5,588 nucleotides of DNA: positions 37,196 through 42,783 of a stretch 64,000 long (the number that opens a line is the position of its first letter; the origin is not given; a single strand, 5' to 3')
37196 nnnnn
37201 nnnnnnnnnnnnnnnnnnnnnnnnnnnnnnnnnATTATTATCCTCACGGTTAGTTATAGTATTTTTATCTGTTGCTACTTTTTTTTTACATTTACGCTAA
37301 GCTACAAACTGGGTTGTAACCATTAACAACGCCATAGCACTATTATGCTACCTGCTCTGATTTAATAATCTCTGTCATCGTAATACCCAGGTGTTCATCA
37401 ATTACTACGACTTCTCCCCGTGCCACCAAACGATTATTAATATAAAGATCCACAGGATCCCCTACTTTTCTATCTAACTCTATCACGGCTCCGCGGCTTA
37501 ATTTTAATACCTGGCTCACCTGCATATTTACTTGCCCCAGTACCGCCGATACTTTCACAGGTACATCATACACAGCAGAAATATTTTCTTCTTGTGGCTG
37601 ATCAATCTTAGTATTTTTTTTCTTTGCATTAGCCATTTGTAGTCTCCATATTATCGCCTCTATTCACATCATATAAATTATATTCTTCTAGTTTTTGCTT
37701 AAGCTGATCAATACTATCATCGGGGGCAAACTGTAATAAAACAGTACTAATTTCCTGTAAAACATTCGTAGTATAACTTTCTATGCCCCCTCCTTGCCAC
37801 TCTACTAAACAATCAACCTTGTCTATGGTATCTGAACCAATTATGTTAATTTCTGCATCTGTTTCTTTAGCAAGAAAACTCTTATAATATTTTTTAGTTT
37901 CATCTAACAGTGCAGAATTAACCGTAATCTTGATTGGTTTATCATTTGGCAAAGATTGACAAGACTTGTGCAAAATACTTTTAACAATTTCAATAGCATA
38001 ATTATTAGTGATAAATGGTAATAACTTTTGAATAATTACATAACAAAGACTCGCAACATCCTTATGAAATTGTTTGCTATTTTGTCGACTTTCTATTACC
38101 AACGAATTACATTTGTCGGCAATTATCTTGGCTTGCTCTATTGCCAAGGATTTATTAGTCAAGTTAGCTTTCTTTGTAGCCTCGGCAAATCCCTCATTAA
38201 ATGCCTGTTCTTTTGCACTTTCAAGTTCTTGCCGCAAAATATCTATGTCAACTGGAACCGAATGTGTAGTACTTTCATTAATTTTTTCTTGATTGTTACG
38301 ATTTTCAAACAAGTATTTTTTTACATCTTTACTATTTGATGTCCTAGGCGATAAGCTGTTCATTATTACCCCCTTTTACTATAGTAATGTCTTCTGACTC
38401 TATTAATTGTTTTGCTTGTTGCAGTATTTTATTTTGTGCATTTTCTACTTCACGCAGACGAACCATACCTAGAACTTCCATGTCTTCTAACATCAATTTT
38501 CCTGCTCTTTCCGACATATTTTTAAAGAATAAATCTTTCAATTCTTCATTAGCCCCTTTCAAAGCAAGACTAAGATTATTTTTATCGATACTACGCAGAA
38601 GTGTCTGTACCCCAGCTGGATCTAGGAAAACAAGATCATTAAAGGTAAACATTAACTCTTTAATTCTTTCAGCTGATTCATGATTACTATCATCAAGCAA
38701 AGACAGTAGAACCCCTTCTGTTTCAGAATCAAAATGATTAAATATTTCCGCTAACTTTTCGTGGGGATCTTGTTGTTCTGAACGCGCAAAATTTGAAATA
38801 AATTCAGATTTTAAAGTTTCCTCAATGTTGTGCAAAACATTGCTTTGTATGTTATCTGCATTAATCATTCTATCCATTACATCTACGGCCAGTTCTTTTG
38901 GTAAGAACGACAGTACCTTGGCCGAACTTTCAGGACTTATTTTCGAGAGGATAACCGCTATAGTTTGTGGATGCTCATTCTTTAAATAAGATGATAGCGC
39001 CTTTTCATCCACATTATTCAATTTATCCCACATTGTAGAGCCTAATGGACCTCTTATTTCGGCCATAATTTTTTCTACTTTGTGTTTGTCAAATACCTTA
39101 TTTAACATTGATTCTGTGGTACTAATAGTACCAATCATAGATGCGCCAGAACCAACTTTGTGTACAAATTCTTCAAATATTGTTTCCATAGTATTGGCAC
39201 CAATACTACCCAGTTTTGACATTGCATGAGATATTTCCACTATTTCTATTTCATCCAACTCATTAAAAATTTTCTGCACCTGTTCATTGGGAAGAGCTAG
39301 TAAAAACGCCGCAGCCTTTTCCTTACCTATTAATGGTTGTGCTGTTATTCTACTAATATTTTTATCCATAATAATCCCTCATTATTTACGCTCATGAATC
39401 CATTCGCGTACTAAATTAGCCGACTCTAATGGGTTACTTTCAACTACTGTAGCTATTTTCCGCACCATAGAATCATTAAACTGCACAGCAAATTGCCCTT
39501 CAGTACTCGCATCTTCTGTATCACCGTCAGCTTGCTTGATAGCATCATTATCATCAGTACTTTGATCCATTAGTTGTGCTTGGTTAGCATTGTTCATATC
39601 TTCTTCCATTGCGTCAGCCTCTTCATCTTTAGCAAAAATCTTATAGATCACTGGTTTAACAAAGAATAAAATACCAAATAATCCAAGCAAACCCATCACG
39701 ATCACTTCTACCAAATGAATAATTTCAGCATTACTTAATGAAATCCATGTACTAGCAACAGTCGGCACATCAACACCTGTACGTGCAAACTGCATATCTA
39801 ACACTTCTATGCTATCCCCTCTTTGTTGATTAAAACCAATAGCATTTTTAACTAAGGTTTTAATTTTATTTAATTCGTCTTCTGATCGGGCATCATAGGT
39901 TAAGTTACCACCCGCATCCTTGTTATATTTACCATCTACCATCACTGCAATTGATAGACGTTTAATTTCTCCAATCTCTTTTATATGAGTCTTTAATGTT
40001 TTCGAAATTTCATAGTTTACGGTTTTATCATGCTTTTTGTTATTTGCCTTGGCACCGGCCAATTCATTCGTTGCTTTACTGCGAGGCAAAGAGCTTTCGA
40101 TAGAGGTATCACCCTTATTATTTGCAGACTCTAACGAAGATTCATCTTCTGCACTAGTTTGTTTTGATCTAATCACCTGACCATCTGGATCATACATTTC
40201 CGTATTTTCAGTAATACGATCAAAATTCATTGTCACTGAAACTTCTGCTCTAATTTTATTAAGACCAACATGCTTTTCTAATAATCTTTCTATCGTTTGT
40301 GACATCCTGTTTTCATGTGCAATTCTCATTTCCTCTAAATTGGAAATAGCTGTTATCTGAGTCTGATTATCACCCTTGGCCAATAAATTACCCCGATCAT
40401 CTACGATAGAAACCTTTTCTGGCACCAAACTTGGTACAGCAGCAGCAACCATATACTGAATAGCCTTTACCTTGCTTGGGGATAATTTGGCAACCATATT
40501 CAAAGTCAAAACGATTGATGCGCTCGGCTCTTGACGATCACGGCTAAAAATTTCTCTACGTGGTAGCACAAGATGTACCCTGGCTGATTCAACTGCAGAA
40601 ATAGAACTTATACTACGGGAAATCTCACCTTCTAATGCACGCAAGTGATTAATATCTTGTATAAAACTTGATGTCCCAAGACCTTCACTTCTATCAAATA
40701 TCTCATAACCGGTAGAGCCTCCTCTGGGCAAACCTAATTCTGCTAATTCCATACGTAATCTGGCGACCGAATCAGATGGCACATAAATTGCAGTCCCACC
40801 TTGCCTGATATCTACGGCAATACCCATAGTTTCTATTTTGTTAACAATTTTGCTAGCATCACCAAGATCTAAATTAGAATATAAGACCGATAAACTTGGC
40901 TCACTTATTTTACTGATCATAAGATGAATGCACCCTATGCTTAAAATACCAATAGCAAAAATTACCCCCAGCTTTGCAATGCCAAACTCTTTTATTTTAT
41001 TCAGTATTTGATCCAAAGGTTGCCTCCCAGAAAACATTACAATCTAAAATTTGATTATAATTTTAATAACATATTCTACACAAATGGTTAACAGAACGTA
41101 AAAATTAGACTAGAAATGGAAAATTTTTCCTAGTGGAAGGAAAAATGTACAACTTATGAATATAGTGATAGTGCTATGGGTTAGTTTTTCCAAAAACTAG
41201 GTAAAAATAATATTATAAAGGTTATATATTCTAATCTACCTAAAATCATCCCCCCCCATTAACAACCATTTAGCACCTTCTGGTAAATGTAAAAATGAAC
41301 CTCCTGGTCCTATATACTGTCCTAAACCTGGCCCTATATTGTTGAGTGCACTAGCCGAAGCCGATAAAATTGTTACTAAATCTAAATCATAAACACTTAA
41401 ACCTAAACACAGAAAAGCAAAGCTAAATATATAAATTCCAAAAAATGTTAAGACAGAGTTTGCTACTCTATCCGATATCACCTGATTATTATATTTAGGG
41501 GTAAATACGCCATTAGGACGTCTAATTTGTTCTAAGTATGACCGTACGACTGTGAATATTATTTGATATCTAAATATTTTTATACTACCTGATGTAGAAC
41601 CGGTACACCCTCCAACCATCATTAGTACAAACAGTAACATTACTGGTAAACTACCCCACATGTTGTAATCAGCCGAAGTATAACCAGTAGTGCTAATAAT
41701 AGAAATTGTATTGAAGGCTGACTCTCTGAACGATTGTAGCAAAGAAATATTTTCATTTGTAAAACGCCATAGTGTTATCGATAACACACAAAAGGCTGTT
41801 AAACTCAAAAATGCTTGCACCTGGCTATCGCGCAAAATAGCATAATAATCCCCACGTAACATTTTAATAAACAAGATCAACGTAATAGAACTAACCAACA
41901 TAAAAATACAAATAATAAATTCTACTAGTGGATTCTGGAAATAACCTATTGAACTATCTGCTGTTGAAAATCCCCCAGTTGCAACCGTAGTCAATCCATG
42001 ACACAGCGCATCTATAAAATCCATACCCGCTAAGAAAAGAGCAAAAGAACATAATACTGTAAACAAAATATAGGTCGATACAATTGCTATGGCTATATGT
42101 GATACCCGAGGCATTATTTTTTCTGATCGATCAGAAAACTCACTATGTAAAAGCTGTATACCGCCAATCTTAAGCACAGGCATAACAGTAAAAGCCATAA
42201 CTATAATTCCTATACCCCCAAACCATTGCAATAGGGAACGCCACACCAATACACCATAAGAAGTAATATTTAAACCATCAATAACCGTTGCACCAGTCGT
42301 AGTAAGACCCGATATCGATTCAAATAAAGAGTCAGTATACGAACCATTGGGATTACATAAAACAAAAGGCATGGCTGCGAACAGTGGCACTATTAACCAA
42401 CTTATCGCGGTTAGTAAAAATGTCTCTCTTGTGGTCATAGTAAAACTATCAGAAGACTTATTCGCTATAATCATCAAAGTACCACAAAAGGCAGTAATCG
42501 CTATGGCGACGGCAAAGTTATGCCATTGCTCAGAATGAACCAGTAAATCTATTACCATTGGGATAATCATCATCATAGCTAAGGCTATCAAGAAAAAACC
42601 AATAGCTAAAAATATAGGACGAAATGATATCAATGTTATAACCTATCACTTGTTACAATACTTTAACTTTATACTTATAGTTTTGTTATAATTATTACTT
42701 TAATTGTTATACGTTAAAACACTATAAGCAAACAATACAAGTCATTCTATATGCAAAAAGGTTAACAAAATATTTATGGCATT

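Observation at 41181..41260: trkH is truncated by a +1 frameshift in a G8 homopolymer; the canonical C-terminus is intact in the next frame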

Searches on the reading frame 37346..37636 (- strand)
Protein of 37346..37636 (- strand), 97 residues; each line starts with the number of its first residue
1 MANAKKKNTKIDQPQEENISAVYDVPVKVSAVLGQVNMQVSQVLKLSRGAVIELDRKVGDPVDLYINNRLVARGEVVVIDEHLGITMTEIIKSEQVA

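Call 17: search_protein_families(library=pfam, proteins=[window:37346-37636:-])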
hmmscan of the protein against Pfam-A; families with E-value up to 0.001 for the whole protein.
window:37346-37636:- (97 aa): 1 family
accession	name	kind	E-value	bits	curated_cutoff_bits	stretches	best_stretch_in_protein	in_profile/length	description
PF01052.25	FliMN_C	-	9.7e-26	89.9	23.8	1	21-91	2-72/73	Type III flagellar switch regulator (C-ring) FliN C-term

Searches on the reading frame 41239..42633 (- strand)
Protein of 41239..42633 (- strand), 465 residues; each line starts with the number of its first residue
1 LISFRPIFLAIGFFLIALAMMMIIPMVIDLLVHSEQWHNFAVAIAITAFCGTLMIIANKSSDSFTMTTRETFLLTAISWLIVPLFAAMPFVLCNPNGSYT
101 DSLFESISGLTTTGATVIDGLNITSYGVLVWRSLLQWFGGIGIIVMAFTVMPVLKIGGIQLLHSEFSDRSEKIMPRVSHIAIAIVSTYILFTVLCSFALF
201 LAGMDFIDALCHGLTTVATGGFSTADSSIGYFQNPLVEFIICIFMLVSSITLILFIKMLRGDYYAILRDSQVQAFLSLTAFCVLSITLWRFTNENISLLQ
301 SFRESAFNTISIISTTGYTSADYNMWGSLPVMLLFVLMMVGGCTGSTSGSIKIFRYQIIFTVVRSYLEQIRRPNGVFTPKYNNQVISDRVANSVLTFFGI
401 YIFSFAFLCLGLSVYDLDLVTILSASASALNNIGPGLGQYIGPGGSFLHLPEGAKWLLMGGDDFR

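Call 4: search_protein_families(library=pfam, proteins=[window:41239-42633:-])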
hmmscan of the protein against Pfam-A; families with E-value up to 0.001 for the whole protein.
seq(465 aa): 1 family
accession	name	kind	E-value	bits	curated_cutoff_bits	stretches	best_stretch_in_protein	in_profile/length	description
PF02386.22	TrkH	-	4.2e-54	184.3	27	1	39-438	4-454/502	Cation transport protein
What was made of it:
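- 41236..42633 (-): trkH ORF as actually encoded: 465 aa, identical to the canonical protein through G461, then the aberrant tail DDFR and TAG (41238-41236). The Pfam match stops at profile position 454 of 502 (call 4).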
